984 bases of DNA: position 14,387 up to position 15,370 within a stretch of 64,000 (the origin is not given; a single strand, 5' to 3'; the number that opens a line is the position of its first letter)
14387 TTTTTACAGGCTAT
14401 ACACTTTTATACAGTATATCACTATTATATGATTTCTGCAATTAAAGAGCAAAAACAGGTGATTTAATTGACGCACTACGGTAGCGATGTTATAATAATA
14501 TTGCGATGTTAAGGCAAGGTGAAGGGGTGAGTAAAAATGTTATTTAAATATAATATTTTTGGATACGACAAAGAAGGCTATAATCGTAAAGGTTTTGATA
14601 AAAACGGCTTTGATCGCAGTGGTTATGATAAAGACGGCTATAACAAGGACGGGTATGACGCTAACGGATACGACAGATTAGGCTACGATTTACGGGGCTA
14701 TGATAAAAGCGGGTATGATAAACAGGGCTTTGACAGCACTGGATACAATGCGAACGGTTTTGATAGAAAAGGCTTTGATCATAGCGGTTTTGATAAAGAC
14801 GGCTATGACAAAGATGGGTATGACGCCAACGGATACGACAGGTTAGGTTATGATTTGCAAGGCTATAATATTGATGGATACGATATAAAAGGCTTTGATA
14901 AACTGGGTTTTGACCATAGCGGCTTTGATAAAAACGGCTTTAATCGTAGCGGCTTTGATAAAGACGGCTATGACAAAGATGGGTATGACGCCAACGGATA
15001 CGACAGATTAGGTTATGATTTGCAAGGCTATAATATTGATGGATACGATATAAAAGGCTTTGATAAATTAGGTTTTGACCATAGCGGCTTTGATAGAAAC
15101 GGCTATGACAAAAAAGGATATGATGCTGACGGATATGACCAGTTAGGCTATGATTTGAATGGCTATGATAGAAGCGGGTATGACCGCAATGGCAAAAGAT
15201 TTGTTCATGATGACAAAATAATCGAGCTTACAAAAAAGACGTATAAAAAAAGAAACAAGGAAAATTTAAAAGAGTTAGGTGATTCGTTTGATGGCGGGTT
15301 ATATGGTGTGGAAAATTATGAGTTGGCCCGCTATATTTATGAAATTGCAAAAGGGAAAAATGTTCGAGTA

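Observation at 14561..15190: Forty-two tandem G-[YF]-[DN]-x-x pentapeptides fused to a HelD/UvrD-like SF1 ATPase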

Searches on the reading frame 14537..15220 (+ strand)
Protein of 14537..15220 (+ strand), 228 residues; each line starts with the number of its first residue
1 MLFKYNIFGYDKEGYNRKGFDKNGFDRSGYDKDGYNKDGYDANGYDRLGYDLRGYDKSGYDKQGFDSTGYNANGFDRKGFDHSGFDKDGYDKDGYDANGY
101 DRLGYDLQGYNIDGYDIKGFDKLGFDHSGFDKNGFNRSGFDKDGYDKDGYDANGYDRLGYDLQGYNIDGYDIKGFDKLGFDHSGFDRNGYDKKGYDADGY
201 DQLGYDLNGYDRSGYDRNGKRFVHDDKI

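Call 4: search_protein_families(library=pfam, proteins=[window:14537-15220:+], max_evalue=1)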
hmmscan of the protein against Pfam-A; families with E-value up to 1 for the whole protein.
window:14537-15220:+ (228 aa): 1 family
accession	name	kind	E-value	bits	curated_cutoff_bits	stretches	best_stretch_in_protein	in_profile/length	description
PF25296.1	Decapeptide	-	0.00025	21.3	45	1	37-101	9-73/74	Decapeptide repeat region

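Call 5: search_protein_families(library=ncbifam, proteins=[window:14537-15220:+], max_evalue=1)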
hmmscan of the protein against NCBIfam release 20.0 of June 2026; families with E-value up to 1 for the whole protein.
window:14537-15220:+ (228 aa): 2 families
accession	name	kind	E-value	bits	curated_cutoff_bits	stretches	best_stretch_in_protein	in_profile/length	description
NF033900.0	T4SS_IcmE_DotG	equivalog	0.00026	19.2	750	2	71-216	537-677/1008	type IVB secretion system protein DotG/IcmE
NF010493.0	PRK13912.1-4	equivalog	0.34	10.9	351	0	93-120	76-103/171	nuclease NucT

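Call 40: predict_structure(alignment_id=A2)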
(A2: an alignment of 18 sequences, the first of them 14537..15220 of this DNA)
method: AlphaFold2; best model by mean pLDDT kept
length: 228 residues; sequences in the alignment: 18
mean_pLDDT: 93.0   pTM: 0.59
mean pLDDT of the five models: 93.0, 92.9, 92.4, 92.4, 92.3
residues with pLDDT >= 90: 188; 70-90: 31; 50-70: 4; < 50: 5
segments of 3 or more residues with pLDDT < 50: 226-228
pLDDT, mean of each block of 10 residues (from residue 1): 77 92 95 96 96 97 97 98 98 97 97 97 97 98 98 97 97 95 93 90 87 86 59
secondary structure, 60 per line:
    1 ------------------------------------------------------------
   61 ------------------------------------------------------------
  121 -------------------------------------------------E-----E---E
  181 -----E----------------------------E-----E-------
elements in order:

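Call 42: search_protein_representatives(protein=window:14561-15190:+)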
Query: 210 residues. Proteins with E-value up to 0.001 (for the whole library): 4122; up to 1e-10: 1453; up to 1e-30: 262. The best 150 are listed.
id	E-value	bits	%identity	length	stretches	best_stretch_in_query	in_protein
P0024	4.5e-189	642.0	51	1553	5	1-209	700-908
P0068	8.4e-180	611.7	50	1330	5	1-209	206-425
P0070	6.0e-172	586.0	51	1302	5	5-209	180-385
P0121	1.4e-141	486.5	48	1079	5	6-208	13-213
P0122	3.6e-136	468.8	47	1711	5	1-208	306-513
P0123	9.8e-121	418.2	36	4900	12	12-210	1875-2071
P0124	4.6e-119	412.8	56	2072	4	1-209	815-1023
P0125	1.3e-114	398.2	44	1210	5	9-186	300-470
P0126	5.5e-114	396.1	50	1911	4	1-207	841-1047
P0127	5.8e-114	396.1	56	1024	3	11-210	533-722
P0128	3.8e-113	393.4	52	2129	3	1-184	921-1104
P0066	2.4e-110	384.2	49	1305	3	1-187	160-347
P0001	3.4e-105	367.4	100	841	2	1-123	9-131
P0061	6.5e-103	359.9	53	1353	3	7-197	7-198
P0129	2.1e-99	348.4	53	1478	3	1-201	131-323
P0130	6.6e-96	336.9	57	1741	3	1-162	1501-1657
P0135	5.6e-85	301.2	54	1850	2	1-197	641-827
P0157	6.2e-63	229.0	35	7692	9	38-205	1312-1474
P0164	3.6e-62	226.5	39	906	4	1-183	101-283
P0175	9.3e-58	212.0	43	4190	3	59-203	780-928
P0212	6.6e-49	183.0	44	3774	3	11-143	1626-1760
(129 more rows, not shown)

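Call 44: fold_search(model_id=the predicted structure, library=pdb)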
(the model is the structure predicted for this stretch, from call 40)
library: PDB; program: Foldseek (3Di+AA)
matches with E <= 10: 0; with E <= 0.001: 0
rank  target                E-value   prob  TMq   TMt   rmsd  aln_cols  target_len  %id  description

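Call 48: search_protein_families(library=pfam, alignment_id=A3, max_evalue=0.0001)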
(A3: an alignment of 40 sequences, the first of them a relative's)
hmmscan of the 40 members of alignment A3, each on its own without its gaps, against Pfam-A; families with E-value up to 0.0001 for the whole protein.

A. member 1, P0121 (1079 aa): 2 families
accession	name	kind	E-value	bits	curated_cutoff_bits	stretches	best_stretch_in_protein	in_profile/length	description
PF08980.16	DUF1883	-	1.1e-18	67.3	26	1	1002-1068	14-78/89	Domain of unknown function (DUF1883)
PF08238.18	Sel1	-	1.1e-13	51.5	30.7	1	896-929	3-36/36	Sel1 repeat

B. families by the number of members that match (of 40 scanned): 32 families (the first 25 are shown)
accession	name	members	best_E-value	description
PF25296.1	Decapeptide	8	8e-26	Decapeptide repeat region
PF00929.31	RNase_T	3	1.6e-23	Exonuclease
PF05287.17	PMG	3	4.1e-11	PMG protein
PF00498.31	FHA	2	9.1e-23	FHA domain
PF16697.10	Yop-YscD_cpl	2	2.2e-18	Inner membrane component of T3SS, cytoplasmic domain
PF13087.12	AAA_12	1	7.3e-34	AAA domain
PF19789.6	DUF6273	1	1.4e-25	Domain of unknown function (DUF6273)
PF00632.30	HECT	1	4.1e-21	HECT-domain (ubiquitin-transferase)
PF13086.12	AAA_11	1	8.8e-21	AAA domain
PF08980.16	DUF1883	1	1.1e-18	Domain of unknown function (DUF1883)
PF00092.34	VWA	1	2.1e-14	von Willebrand factor type A domain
PF17914.6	HopA1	1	5.1e-14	HopA1 effector protein family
PF08238.18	Sel1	1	1.1e-13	Sel1 repeat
PF13391.12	HNH_2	1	2.5e-13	HNH endonuclease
PF13519.12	VWA_2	1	2.6e-12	von Willebrand factor type A domain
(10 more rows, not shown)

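Call 67: fold_search(model_id=the predicted structure, library=viral)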
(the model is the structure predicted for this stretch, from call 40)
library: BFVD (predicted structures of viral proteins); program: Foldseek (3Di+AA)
matches with E <= 10: 3; with E <= 0.001: 0
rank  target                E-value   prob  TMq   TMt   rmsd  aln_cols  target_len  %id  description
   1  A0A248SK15            8.4e-01  0.97  0.10  0.14   0.5        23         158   48  (no name in the UniProt tables at hand)
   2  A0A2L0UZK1            3.6e+00  0.03  0.09  0.17  17.0        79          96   28  Uncharacterized protein [Agrobacterium phage Atu_ph07]
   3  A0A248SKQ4            6.9e+00  0.06  0.06  0.14   6.2        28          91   43  (no name in the UniProt tables at hand)

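Call 80: list_cluster_members(proteins=[P0121, P0123, P0124, P0125, P0130, P0157, P0175, P0212, P0135, P0164])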
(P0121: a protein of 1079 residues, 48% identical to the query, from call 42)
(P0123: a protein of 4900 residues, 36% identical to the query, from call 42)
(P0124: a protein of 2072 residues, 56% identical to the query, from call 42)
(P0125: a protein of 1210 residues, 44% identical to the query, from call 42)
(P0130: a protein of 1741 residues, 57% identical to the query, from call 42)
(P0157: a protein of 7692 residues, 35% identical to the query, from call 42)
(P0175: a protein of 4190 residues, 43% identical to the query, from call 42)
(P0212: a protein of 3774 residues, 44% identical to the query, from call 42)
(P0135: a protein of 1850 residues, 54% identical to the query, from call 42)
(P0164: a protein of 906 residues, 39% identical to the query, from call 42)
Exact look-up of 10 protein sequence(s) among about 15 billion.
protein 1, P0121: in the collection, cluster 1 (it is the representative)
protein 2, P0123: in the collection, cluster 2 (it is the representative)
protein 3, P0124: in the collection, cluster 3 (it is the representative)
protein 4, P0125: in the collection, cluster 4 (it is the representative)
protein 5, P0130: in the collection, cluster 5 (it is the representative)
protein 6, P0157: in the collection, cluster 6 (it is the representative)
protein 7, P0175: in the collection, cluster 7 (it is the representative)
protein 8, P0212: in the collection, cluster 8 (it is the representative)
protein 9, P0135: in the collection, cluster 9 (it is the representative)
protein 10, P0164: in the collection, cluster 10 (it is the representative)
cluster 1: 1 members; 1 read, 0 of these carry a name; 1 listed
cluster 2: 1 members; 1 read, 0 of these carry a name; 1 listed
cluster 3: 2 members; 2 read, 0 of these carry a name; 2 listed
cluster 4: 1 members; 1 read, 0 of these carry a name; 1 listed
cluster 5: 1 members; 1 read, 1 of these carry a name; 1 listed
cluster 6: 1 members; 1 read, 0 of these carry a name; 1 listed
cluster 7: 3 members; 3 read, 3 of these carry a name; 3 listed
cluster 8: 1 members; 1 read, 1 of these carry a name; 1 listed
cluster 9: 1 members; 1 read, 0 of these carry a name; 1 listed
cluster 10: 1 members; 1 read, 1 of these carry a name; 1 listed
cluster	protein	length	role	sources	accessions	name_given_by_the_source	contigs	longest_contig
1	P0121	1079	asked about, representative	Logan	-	-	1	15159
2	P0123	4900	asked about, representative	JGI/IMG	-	-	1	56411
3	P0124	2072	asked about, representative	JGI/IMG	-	-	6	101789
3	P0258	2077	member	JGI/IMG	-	-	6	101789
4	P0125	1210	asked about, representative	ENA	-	-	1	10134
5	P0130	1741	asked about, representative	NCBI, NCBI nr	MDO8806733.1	MAG: carboxypeptidase regulatory-like domain-containing protein [Elusimicrobiota ... | carboxypeptidase regulatory-like domain-containing protein [Elusimicrobiota bacterium]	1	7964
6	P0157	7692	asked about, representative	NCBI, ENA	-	-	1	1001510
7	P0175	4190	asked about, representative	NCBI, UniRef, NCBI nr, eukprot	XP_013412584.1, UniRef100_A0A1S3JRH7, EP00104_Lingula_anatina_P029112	kielin/chordin-like protein isoform X2 [Lingula anatina] | Kielin/chordin-like protein isoform X2 n=1 Tax=Lingula anatina TaxID=7574 ... | XP_013412584.1 kielin/chordin-like protein isoform X2 [Lingula anatina]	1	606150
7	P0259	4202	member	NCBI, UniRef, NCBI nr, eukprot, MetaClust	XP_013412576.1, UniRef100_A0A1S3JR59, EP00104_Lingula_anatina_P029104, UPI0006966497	kielin/chordin-like protein isoform X1 [Lingula anatina] | Kielin/chordin-like protein isoform X1 n=1 Tax=Lingula anatina TaxID=7574 ... | XP_013412576.1 kielin/chordin-like protein isoform X1 [Lingula anatina]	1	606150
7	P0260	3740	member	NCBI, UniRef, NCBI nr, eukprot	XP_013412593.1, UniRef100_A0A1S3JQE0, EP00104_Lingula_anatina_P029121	kielin/chordin-like protein isoform X3 [Lingula anatina] | Kielin/chordin-like protein isoform X3 n=1 Tax=Lingula anatina TaxID=7574 ... | XP_013412593.1 kielin/chordin-like protein isoform X3 [Lingula anatina]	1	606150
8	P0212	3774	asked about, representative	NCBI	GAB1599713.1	kielin/chordin-like protein [Argonauta hians]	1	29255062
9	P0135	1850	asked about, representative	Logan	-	-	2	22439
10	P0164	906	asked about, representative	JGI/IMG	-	hypothetical protein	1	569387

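Call 83: search_solved_structures(query=A2, max_evalue=10, show_alignments=3)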
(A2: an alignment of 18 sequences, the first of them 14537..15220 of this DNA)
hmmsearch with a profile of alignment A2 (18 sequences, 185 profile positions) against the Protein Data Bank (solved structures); distinct sequences matched with E-value up to 10: 7.
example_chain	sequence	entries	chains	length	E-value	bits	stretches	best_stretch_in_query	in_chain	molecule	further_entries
7muc_AG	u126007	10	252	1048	8.8e-26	93.5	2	10-182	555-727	IcmE protein | IcmE (DotG)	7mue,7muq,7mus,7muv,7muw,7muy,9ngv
9ngw_A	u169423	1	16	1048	8.8e-26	93.5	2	10-182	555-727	IcmE (DotG)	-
7ong_A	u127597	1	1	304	1.5e-07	34.1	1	82-130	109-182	SAKe6BE-L1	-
5xz4_A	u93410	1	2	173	0.16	14.4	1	113-149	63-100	Bumblebee peptidoglycan recognition protein SA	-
9die_A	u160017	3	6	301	0.2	14.1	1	74-94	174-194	Dermonecrotic toxin StSicTox-betaIB1i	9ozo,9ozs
4q6x_A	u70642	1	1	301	0.22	14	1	74-94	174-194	Phospholipase D StSicTox-betaIC1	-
2z73_A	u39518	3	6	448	1.3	11.5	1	150-171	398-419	Rhodopsin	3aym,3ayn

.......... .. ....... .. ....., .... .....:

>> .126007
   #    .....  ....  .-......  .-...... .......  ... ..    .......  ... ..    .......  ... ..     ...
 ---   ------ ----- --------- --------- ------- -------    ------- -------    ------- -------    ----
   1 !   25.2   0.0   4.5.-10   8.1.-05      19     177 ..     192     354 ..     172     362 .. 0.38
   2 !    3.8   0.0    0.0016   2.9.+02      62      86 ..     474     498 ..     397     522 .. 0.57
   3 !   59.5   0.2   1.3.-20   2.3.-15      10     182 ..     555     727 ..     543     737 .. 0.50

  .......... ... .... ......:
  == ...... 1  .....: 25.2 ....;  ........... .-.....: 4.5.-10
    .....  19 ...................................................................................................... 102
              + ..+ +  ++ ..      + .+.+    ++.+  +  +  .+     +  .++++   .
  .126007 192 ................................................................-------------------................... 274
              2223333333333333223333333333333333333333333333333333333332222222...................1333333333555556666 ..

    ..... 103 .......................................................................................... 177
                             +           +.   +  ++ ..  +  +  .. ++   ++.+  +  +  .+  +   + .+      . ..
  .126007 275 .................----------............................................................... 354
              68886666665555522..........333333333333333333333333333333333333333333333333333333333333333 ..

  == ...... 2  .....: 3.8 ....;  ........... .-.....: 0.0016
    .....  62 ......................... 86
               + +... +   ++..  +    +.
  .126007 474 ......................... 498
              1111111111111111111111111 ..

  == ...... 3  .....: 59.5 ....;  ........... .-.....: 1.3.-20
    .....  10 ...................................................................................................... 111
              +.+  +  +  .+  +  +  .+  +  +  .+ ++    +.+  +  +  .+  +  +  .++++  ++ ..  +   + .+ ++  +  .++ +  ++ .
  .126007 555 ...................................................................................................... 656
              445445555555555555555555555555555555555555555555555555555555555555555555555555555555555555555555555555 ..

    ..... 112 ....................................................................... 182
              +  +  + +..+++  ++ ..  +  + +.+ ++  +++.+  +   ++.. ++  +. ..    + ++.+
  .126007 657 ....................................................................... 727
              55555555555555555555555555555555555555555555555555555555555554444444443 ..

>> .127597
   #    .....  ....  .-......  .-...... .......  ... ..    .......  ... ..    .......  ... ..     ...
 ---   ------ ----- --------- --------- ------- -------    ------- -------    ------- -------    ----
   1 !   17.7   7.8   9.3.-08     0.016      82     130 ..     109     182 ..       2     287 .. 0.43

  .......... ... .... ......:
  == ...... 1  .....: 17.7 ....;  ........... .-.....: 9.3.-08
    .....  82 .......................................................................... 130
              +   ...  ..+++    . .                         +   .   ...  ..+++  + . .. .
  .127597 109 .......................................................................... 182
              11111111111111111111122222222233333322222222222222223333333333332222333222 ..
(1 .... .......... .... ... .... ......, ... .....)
